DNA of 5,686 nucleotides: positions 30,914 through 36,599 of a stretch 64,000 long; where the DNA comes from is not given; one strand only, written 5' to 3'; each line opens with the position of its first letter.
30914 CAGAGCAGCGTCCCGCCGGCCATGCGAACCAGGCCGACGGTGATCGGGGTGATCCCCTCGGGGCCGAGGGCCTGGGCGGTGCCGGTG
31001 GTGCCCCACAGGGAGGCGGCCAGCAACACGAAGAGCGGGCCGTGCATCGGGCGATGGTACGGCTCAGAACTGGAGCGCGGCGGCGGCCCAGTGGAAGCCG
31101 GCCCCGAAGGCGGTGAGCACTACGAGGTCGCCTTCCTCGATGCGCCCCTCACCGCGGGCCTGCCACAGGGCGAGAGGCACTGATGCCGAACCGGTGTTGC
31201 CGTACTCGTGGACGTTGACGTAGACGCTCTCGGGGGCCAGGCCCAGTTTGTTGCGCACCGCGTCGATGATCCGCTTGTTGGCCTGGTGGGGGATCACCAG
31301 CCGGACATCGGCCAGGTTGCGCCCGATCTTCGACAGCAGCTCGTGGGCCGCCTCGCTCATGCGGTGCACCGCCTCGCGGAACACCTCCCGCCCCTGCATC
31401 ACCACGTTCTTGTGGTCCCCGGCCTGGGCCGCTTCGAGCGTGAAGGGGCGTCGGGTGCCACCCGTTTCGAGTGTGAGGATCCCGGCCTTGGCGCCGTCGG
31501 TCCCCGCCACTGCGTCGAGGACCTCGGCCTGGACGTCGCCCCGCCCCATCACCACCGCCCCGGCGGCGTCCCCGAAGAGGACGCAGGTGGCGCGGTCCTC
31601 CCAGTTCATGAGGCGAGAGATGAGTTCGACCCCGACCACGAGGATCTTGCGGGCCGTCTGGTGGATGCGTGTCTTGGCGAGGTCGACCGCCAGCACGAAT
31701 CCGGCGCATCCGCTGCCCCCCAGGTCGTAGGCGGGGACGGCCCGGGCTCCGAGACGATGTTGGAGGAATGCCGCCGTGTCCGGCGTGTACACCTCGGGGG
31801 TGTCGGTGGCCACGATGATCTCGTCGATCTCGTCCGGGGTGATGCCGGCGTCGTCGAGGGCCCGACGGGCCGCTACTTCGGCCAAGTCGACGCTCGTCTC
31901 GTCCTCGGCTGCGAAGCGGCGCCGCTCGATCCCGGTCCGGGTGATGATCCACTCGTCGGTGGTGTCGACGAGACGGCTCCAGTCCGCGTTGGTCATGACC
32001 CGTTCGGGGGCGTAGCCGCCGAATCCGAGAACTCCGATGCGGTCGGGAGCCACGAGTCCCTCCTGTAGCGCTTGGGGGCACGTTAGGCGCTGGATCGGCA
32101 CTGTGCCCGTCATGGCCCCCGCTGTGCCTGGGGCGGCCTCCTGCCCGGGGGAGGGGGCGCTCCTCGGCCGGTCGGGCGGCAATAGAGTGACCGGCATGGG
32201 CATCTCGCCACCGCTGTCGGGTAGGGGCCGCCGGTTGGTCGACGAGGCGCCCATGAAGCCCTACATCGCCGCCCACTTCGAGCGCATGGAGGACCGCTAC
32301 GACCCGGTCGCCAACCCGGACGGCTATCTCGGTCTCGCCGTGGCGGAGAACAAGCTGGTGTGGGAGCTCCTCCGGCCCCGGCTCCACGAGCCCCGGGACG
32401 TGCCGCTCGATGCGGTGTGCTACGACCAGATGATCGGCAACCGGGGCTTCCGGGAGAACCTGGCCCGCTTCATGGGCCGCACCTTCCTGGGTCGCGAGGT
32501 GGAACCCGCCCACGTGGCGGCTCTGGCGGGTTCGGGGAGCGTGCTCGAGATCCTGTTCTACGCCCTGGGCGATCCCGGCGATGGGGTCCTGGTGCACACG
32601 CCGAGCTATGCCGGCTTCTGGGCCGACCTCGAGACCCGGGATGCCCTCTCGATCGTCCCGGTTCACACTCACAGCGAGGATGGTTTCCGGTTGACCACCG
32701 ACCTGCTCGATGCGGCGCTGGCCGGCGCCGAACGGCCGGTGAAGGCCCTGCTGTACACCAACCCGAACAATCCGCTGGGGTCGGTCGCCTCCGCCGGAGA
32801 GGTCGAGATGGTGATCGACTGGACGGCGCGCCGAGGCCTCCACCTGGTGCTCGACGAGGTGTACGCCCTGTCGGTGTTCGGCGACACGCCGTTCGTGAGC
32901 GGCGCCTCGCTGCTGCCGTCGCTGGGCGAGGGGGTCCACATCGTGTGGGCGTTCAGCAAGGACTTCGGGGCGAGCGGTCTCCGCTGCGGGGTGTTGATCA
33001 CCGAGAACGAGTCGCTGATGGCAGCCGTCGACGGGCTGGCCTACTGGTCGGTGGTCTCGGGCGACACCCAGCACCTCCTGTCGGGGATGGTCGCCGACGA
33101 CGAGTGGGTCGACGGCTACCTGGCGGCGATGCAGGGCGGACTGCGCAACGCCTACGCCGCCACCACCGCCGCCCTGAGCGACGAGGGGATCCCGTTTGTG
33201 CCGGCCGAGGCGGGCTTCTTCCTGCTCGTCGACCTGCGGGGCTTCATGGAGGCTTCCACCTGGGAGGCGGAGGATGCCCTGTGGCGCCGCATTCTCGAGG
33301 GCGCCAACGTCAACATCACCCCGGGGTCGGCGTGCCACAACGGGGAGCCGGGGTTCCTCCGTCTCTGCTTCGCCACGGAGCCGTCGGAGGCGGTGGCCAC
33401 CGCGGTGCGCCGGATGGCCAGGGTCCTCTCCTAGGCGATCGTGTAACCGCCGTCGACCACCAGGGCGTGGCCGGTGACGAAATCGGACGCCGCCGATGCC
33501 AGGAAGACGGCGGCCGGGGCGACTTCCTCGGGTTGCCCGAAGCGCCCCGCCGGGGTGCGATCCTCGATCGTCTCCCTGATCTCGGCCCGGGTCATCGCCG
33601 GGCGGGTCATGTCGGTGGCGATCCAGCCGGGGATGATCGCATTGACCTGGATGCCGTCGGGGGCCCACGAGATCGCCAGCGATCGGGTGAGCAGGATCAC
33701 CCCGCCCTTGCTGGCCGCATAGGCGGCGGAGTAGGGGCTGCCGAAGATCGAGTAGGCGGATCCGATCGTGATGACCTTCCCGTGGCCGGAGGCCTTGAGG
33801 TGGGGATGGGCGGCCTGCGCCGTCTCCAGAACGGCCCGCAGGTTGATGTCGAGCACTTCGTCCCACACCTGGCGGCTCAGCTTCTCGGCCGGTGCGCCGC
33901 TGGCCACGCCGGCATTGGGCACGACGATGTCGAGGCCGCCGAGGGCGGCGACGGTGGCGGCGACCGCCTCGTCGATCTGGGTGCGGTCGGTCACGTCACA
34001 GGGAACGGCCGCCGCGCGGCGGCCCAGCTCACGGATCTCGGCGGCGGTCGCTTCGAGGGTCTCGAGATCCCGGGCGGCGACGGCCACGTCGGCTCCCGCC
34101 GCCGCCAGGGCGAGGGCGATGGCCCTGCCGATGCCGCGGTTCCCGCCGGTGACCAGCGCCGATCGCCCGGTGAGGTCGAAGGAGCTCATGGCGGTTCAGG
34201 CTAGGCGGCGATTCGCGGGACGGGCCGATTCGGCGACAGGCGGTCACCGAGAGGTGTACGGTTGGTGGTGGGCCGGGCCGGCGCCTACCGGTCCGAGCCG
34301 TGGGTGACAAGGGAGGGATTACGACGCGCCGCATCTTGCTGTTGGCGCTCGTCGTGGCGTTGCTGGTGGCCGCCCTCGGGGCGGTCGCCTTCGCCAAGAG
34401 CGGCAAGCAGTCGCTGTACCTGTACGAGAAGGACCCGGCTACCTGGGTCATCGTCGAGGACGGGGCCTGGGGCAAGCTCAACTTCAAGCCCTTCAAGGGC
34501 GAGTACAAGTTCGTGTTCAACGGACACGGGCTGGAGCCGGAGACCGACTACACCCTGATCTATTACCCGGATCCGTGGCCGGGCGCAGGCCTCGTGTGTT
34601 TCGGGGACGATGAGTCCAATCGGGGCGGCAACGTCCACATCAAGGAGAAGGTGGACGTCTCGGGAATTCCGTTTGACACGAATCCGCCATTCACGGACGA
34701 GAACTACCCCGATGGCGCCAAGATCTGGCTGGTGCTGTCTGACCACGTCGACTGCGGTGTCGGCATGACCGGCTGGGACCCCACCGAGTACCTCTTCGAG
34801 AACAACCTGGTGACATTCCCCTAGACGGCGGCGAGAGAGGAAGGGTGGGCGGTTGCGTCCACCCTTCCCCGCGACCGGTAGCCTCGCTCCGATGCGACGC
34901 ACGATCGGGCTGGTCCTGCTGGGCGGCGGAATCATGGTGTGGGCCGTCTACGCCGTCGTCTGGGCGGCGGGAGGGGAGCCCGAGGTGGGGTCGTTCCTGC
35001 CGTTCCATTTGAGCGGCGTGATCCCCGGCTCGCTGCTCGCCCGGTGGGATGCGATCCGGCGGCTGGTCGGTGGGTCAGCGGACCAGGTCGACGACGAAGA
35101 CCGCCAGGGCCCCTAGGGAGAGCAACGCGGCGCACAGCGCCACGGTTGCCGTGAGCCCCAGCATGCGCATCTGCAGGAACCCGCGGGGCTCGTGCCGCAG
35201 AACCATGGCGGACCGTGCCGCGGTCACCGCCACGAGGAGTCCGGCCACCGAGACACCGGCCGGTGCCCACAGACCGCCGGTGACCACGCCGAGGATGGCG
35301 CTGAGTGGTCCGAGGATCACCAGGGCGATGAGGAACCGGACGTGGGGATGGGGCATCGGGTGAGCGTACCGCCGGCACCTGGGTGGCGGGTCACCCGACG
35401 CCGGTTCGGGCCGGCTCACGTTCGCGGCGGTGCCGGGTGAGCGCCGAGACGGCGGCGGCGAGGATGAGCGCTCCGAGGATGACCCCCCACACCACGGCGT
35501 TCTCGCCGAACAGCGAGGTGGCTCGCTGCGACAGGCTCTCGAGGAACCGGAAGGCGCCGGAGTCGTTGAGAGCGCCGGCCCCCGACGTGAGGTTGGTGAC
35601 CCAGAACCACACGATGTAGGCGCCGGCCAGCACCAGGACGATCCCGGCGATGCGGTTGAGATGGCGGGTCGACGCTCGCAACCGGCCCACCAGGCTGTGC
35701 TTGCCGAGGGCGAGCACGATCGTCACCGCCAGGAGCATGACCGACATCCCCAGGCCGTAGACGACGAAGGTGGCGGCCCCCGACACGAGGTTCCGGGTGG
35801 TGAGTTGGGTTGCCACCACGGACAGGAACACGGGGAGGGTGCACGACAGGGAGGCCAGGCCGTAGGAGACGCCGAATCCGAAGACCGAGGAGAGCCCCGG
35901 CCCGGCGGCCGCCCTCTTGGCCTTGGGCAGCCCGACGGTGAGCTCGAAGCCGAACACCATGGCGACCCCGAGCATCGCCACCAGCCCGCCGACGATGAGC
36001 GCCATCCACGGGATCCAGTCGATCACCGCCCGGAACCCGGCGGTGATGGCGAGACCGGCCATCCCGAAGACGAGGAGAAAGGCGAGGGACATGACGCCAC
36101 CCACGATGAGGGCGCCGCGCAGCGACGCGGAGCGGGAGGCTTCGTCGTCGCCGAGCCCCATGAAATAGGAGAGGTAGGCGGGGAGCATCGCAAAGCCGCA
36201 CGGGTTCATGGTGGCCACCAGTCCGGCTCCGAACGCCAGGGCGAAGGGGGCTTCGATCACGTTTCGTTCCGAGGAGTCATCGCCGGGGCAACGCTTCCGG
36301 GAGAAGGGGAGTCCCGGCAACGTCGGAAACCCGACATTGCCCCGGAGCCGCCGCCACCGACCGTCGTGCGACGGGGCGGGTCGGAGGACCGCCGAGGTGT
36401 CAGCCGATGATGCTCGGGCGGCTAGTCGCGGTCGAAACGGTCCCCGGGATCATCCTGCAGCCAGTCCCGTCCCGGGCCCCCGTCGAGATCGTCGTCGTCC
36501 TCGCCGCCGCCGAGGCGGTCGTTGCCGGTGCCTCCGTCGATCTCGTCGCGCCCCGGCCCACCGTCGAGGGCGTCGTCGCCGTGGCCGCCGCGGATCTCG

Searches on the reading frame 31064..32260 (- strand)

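Call 38: search_protein_families(library=pfam, proteins=[window:31064-32260:-], max_evalue=0.00001)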
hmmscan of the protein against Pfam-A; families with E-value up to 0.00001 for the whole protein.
window:31064-32260:- (398 aa): 4 families
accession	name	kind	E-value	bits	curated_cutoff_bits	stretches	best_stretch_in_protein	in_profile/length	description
PF08541.16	ACP_syn_III_C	-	1.3e-32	112.3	26.6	1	310-397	2-89/90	3-Oxoacyl-[acyl-carrier-protein (ACP)] synthase III C terminal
PF08545.16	ACP_syn_III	-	1.1e-21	76.9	24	1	184-256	6-80/80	3-Oxoacyl-[acyl-carrier-protein (ACP)] synthase III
PF00108.29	Thiolase_N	-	1e-06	28.7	26.4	1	107-218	7-119/260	Thiolase, N-terminal domain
PF08392.18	FAE1_CUT1_RppA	-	2.6e-06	27.4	27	1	130-216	90-177/290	FAE1/Type III polyketide synthase-like protein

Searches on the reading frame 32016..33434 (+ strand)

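Call 38: search_protein_families(library=pfam, proteins=[window:32016-33434:+], max_evalue=0.00001)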
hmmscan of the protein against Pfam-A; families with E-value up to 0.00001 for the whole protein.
window:32016-33434:+ (472 aa): 1 family
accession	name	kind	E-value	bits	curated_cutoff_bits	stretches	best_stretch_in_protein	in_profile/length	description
PF00155.27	Aminotran_1_2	-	9.7e-55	186.6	19.7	1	138-466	40-360/361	Aminotransferase class I and II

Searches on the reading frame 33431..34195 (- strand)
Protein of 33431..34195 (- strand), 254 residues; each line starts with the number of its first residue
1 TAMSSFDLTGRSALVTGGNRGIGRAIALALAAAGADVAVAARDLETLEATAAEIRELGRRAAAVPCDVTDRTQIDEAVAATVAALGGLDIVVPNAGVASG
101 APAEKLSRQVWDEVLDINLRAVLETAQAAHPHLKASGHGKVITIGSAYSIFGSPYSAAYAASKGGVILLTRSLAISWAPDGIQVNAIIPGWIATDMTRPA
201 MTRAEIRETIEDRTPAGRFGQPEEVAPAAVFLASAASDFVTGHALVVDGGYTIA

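Call 38: search_protein_families(library=pfam, proteins=[window:33431-34195:-], max_evalue=0.00001)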
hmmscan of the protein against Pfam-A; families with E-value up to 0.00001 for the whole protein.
window:33431-34195:- (254 aa): 4 families
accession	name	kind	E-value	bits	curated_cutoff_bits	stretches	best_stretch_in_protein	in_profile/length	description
PF13561.12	adh_short_C2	-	8.4e-69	232.2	27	1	19-252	5-236/236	Enoyl-(Acyl carrier protein) reductase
PF00106.31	adh_short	-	8.5e-58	195.5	26.6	1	13-200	3-190/195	short chain dehydrogenase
PF08659.16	KR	-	7e-15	55.8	22.6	1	13-162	3-152/180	KR domain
PF01370.27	Epimerase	-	1.3e-06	28.4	20.9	1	13-152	1-120/240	NAD dependent epimerase/dehydratase family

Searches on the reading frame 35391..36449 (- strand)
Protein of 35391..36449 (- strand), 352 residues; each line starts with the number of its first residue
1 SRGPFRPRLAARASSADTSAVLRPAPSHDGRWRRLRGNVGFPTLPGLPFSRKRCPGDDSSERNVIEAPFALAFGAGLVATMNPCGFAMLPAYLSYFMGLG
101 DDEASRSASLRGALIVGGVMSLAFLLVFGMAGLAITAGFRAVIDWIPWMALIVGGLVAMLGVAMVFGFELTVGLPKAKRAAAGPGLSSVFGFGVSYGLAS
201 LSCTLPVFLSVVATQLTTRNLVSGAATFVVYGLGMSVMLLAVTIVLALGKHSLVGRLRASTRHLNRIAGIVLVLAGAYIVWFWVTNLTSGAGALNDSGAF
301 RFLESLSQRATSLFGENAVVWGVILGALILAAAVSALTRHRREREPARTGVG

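Call 39: search_protein_families(library=pfam, proteins=[window:35391-36449:-], max_evalue=0.00001)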
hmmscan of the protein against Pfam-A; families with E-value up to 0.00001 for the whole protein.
window:35391-36449:- (352 aa): 1 family
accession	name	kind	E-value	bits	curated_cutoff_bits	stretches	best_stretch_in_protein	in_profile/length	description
PF02683.22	DsbD_TM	-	7.4e-08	32.4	27.1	1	70-244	6-183/219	Cytochrome C biogenesis protein transmembrane domain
